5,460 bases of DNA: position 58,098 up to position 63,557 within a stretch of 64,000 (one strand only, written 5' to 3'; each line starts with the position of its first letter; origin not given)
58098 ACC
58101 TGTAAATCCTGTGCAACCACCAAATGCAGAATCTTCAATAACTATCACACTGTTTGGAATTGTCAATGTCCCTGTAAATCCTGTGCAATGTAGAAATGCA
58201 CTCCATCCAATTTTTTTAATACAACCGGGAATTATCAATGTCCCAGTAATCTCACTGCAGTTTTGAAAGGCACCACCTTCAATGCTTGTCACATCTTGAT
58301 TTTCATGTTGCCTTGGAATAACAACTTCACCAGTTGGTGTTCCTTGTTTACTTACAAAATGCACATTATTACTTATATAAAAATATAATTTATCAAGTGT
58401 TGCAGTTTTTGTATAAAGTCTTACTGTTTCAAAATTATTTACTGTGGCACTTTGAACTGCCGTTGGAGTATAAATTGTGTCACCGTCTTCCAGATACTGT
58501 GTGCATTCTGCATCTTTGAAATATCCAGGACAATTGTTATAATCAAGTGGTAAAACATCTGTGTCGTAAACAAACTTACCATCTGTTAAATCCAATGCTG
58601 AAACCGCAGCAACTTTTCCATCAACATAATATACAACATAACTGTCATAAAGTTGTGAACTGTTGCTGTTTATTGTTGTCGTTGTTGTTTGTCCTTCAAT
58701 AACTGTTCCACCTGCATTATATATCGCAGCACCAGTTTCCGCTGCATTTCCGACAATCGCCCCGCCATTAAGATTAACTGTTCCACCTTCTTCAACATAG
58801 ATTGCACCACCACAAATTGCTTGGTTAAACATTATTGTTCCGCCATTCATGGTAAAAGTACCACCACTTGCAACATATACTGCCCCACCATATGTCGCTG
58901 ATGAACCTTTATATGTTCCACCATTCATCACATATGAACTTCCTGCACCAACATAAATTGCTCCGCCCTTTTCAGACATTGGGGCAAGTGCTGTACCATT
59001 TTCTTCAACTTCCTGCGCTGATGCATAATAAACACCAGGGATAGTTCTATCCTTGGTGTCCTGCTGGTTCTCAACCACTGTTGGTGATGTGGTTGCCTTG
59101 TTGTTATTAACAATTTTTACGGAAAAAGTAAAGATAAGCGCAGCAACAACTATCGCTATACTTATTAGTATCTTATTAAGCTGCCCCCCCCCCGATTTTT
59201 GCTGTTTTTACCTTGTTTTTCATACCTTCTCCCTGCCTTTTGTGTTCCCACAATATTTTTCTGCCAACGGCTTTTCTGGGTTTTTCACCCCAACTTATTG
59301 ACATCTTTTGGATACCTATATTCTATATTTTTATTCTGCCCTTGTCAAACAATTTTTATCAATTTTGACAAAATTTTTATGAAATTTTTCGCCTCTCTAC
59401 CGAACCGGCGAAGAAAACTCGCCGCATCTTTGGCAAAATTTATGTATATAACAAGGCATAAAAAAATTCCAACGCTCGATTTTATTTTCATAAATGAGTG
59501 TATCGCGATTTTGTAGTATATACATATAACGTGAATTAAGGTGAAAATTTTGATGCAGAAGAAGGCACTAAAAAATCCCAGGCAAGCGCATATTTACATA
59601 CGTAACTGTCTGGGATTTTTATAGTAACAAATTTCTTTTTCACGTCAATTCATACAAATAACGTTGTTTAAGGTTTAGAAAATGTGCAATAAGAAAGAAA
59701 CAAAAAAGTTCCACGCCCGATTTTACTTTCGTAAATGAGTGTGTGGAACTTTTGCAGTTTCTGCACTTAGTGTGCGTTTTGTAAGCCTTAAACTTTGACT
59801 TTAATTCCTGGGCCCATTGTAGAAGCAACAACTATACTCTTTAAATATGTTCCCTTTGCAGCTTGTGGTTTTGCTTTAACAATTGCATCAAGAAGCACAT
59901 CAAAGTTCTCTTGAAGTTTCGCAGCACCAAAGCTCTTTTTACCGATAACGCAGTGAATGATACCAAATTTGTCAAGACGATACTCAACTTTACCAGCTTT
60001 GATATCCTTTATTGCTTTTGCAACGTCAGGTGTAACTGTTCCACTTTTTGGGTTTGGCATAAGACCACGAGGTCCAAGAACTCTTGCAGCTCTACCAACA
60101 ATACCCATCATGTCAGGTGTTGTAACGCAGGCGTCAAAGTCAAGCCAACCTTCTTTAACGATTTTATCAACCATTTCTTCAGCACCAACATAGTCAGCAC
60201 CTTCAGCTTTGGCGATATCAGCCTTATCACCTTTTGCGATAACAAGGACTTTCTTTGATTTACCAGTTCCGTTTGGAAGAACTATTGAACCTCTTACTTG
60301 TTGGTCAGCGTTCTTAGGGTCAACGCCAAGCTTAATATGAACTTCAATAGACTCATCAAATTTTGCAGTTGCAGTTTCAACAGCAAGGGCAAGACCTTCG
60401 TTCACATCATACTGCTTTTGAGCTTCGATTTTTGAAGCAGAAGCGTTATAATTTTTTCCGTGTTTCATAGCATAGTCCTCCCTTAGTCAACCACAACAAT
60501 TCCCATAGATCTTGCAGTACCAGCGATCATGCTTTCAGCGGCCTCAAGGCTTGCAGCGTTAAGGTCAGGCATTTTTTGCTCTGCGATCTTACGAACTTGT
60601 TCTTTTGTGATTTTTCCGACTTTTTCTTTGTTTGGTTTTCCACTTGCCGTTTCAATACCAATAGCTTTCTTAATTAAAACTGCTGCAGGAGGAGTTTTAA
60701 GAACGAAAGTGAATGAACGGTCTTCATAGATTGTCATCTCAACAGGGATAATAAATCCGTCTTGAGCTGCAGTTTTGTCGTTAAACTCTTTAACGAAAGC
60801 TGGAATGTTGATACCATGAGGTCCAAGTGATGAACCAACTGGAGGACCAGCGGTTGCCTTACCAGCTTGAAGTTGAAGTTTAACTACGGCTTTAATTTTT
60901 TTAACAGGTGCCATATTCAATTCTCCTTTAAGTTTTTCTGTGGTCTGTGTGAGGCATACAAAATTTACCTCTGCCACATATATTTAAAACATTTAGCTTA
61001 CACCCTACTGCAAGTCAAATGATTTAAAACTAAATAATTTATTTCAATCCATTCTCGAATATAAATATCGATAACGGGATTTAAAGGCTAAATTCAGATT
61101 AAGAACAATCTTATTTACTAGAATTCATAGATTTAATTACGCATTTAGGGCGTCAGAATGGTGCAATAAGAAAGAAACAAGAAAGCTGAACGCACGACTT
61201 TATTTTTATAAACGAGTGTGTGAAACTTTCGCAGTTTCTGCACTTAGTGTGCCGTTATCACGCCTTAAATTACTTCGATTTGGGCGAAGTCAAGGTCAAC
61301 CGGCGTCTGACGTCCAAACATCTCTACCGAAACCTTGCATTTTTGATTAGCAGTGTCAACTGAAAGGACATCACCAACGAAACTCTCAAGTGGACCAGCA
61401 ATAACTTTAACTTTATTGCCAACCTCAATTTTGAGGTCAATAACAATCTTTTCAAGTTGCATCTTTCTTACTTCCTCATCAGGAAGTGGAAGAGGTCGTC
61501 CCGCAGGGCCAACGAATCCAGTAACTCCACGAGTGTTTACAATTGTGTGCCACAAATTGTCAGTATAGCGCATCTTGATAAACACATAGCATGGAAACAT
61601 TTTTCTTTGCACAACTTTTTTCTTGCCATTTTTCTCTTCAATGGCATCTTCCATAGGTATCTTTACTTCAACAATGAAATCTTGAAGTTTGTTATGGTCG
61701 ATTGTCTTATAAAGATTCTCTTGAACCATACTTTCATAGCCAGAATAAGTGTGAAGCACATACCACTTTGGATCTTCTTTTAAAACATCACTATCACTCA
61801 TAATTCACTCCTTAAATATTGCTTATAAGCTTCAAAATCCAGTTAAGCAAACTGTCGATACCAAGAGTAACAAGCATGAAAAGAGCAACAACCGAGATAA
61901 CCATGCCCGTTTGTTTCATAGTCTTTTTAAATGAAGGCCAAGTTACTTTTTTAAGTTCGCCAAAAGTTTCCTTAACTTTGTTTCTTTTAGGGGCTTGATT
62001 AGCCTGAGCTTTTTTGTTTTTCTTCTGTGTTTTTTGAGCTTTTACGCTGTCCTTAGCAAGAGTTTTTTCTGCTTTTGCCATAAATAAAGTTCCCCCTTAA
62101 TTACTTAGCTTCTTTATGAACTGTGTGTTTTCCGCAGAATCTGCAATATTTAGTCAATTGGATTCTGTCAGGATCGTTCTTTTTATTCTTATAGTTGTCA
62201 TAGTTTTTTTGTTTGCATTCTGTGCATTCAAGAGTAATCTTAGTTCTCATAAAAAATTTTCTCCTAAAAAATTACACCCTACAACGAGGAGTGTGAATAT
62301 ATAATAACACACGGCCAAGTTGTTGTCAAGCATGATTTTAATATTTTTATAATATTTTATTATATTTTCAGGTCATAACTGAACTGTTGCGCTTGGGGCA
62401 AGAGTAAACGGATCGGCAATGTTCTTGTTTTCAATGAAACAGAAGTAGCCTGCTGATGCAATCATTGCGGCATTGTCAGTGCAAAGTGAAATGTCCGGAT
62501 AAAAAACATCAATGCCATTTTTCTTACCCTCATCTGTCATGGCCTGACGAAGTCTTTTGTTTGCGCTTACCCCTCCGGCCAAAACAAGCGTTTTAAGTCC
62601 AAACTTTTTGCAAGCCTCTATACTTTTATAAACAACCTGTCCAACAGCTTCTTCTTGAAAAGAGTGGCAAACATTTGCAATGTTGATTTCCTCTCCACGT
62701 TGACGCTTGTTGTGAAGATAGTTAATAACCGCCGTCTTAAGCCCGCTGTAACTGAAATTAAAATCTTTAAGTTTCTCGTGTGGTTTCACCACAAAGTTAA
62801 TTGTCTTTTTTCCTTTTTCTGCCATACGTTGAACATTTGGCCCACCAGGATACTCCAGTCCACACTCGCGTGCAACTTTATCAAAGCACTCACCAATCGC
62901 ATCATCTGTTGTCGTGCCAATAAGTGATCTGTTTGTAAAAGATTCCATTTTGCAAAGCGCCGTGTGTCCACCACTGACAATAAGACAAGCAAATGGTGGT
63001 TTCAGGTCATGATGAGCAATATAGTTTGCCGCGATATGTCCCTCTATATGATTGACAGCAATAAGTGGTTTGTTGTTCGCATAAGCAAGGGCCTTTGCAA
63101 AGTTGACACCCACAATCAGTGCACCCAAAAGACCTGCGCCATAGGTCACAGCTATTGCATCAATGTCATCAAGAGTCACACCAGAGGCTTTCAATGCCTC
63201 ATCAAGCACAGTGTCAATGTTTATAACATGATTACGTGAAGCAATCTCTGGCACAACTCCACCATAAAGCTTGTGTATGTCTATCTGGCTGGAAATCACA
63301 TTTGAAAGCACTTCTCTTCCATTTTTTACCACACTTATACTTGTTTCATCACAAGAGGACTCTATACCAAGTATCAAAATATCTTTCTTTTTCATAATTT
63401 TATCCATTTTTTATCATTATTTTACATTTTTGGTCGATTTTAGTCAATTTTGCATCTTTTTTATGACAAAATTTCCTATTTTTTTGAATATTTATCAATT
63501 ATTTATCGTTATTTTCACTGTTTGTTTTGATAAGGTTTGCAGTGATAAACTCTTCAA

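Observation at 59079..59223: Second poly-G switch (G10) at the same position of the 724-aa paralog, also one base out of frame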

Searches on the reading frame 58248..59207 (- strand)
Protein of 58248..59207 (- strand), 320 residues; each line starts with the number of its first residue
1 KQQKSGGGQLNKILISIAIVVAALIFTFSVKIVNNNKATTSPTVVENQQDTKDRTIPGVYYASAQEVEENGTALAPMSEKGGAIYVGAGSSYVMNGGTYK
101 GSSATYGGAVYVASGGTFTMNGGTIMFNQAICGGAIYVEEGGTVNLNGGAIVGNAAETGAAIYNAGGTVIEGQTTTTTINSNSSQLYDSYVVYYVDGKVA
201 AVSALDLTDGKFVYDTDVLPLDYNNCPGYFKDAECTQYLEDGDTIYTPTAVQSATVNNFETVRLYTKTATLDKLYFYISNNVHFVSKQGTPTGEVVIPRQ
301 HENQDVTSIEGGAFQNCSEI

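Call 56: search_protein_representatives(protein=window:58248-59207:-)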
Query: 320 residues. Proteins with E-value up to 0.001 (for the whole library): 5521; up to 1e-10: 1194; up to 1e-30: 89. The best 150 are listed.
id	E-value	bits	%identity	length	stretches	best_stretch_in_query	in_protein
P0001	1.4e-175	599.2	100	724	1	45-320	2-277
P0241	7.2e-84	298.1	41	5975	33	79-180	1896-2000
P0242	6.1e-73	262.2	49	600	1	5-310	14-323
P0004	4.7e-72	259.3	54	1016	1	10-304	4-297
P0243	1.7e-63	231.2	41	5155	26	74-170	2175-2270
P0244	4.7e-62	226.5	40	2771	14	76-157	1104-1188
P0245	3.1e-60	220.5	44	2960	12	84-204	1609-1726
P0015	1.3e-59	218.5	48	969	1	8-310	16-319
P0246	4.2e-56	206.9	42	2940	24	79-174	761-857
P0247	7.8e-51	189.6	37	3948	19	71-162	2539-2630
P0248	7.1e-50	186.5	40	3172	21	79-169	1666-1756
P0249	1.3e-49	185.6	38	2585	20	78-172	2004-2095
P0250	4.5e-49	183.8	40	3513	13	78-260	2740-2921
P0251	2.6e-48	181.3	44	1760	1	32-318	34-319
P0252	3.0e-48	181.2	40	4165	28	78-166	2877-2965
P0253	1.2e-45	172.6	47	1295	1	49-301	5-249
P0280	2.4e-37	145.3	51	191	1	4-159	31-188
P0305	1.7e-33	132.7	42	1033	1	3-304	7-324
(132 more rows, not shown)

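Call 58: find_encoding_contigs(protein=P0305, flank=500, max_places=5)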
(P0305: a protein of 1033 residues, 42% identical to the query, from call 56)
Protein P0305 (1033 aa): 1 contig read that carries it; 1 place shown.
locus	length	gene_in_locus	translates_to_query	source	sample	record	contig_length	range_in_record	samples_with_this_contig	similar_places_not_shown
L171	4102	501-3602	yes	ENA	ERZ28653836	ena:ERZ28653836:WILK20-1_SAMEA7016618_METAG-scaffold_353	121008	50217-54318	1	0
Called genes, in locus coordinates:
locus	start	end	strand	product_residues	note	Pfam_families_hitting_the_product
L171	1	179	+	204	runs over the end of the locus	-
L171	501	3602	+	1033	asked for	PF13306:LRR_5, PF13855:LRR_8 (faint), PF13306:LRR_5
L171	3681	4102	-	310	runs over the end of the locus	PF00535:Glycos_transf_2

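Call 59: find_encoding_contigs(protein=P0280, flank=500, max_places=5)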
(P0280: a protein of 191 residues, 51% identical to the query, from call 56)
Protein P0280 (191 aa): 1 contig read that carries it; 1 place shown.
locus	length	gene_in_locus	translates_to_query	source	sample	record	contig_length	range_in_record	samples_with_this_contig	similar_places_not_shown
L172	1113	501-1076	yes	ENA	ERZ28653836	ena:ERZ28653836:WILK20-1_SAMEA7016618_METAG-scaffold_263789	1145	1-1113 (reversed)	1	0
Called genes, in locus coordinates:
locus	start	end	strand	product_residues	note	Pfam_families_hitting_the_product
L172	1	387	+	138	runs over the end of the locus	?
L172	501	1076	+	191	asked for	-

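Call 64: find_encoding_contigs(protein=P0253, flank=600, max_places=10)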
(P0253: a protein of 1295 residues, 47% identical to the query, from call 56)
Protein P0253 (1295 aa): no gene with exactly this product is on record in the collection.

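Call 75: predict_structure(alignment_id=A4)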
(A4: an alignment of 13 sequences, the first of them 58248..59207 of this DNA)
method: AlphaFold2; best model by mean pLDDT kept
length: 320 residues; sequences in the alignment: 13
mean_pLDDT: 73.7   pTM: 0.65
mean pLDDT of the five models: 73.7, 67.2, 61.6, 59.6, 56.6
residues with pLDDT >= 90: 96; 70-90: 105; 50-70: 65; < 50: 54
segments of 3 or more residues with pLDDT < 50: 1-8, 28-53, 250-257, 310-320
pLDDT, mean of each block of 10 residues (from residue 1): 43 61 49 31 30 67 83 84 93 96 93 96 94 94 95 91 92 83 78 88 77 85 82 84 71 45 83 69 67 57 54 44
secondary structure, 60 per line:
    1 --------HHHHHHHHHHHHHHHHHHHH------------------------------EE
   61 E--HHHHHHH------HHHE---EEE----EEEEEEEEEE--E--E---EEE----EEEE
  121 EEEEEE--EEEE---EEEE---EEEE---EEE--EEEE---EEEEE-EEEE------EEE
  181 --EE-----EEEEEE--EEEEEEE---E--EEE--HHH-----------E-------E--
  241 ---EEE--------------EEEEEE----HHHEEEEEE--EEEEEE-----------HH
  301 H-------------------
elements in order: H9-28 E59-61 H64-70 E84-86 E91-100 E110-112 E117-126 E129-132 E136-139 E143-146 E150-152 E155-158 E162-166 E168-171 E178-180 E190-195 E198-204 E211-213 E244-246 E261-266 E274-279 E282-287
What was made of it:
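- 56904..59183 (-): Body of the surface protein: linker, beta-helix-like GGAIYV region, middle domain, BspA-type LRR_5 repeats, stop codon. Model pLDDT is about 83-96 over the beta-helix block, residues ~61-180 (call 75).
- AlphaFold places a helix right after GGG (call 75).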

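Call 77: fold_search(model_id=the predicted structure, library=pdb)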
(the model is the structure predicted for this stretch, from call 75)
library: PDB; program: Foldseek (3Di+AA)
matches with E <= 10: 75; with E <= 0.001: 0
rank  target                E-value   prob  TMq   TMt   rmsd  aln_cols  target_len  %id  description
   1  8j9h_G1               3.1e-01  0.04  0.08  0.07  23.7       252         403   10  Cryo-EM structure of Euglena gracilis respiratory complex I, deactive state (released 2024-02-28)
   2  8j9i_G1               7.2e-01  0.03  0.08  0.07  23.9       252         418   10  Cryo-EM structure of Euglena gracilis complex I, turnover state (released 2024-02-28)
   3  6n2b_B                1.0e+00  0.10  0.14  0.13  10.1       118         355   16  The Crystal Structure of Caldicellulosiruptor kristjanssonii Tapirin C-terminal domain (released 2018-12-19)
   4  4mjs_D                1.3e+00  0.12  0.13  0.35   8.1        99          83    9  crystal structure of a PB1 complex (released 2014-08-27)
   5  9u4u_A                1.3e+00  0.01  0.06  0.09  16.4       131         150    9  Structure of the functional amyloid FapC from Pseudomonas sp.UK4 (released 2025-08-06)
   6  7yl4_B                1.4e+00  0.12  0.15  0.12  13.9       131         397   12  Cell surface protein YwfG protein (apo form) (released 2023-06-07)
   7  3bsw                  1.4e+00  0.02  0.11  0.15  12.8       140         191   14  PglD-citrate complex, from Campylobacter jejuni NCTC 11168 (released 2008-07-29)
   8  6eio                  2.1e+00  0.04  0.12  0.16  11.5       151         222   14  Crystal structure of an ice binding protein from an Antarctic Biological Consortium (released 2018-03-28)
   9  3bfp                  2.5e+00  0.01  0.09  0.10  16.5       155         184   12  Crystal Structure of apo-PglD from Campylobacter jejuni (released 2008-01-22)
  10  9cd2_B                2.6e+00  0.11  0.15  0.20   8.6       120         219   17  Structure of E. coli ZDHYS365 multi-ubiquitin domain protein (released 2025-04-02)
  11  9lhr_B                2.6e+00  0.02  0.12  0.15  12.7       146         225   13  Crystal structure of Ice binding protein from Candidatus Cryosericum odellii SMC5 (released 2025-09-03)
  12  4q1q_A                2.7e+00  0.02  0.10  0.11  12.5       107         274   21  Crystal structure of TibC-catalyzed hyper-glycosylated TibA55-350 fragment (released 2014-09-17)
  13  7pyv_C                2.9e+00  0.08  0.14  0.26  13.7       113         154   12  Crystal structure of human UBA6 in complex with the ubiquitin-like modifier FAT10 (released 2022-08-24)
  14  7yl6_B                2.9e+00  0.05  0.12  0.10  15.6       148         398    9  Cell surface protein YwfG protein complexed with alpha-1,2-mannobiose (released 2023-06-07)
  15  3r1w_B                2.9e+00  0.01  0.08  0.10  14.6       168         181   10  Crystal structure of a carbonic anhydrase from a crude oil degrading psychrophilic library (released 2011-03-23)
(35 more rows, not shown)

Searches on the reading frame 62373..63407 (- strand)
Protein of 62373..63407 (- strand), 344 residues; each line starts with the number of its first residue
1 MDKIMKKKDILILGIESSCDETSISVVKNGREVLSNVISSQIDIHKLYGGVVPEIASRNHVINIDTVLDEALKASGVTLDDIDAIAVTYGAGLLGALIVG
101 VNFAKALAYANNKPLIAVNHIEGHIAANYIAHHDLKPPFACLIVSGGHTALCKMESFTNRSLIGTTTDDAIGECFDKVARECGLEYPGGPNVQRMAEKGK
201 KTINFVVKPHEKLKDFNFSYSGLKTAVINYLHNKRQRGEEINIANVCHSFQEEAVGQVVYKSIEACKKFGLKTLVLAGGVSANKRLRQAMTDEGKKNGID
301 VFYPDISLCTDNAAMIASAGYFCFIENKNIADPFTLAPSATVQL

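Call 79: search_protein_families(library=pfam, proteins=[window:62373-63407:-], max_evalue=0.00001)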
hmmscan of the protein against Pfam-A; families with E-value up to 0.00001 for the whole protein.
window:62373-63407:- (344 aa): 2 families
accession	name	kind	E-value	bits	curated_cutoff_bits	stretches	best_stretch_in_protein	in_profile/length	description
PF00814.31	TsaD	-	1.1e-91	307.7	24.8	1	32-317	1-263/264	tRNA N6-adenosine threonylcarbamoyltransferase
PF22521.2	HypF_C_2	-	5.1e-06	26.9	27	1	226-311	151-234/241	Carbamoyltransferase, Kae1-like Domain, second subdomain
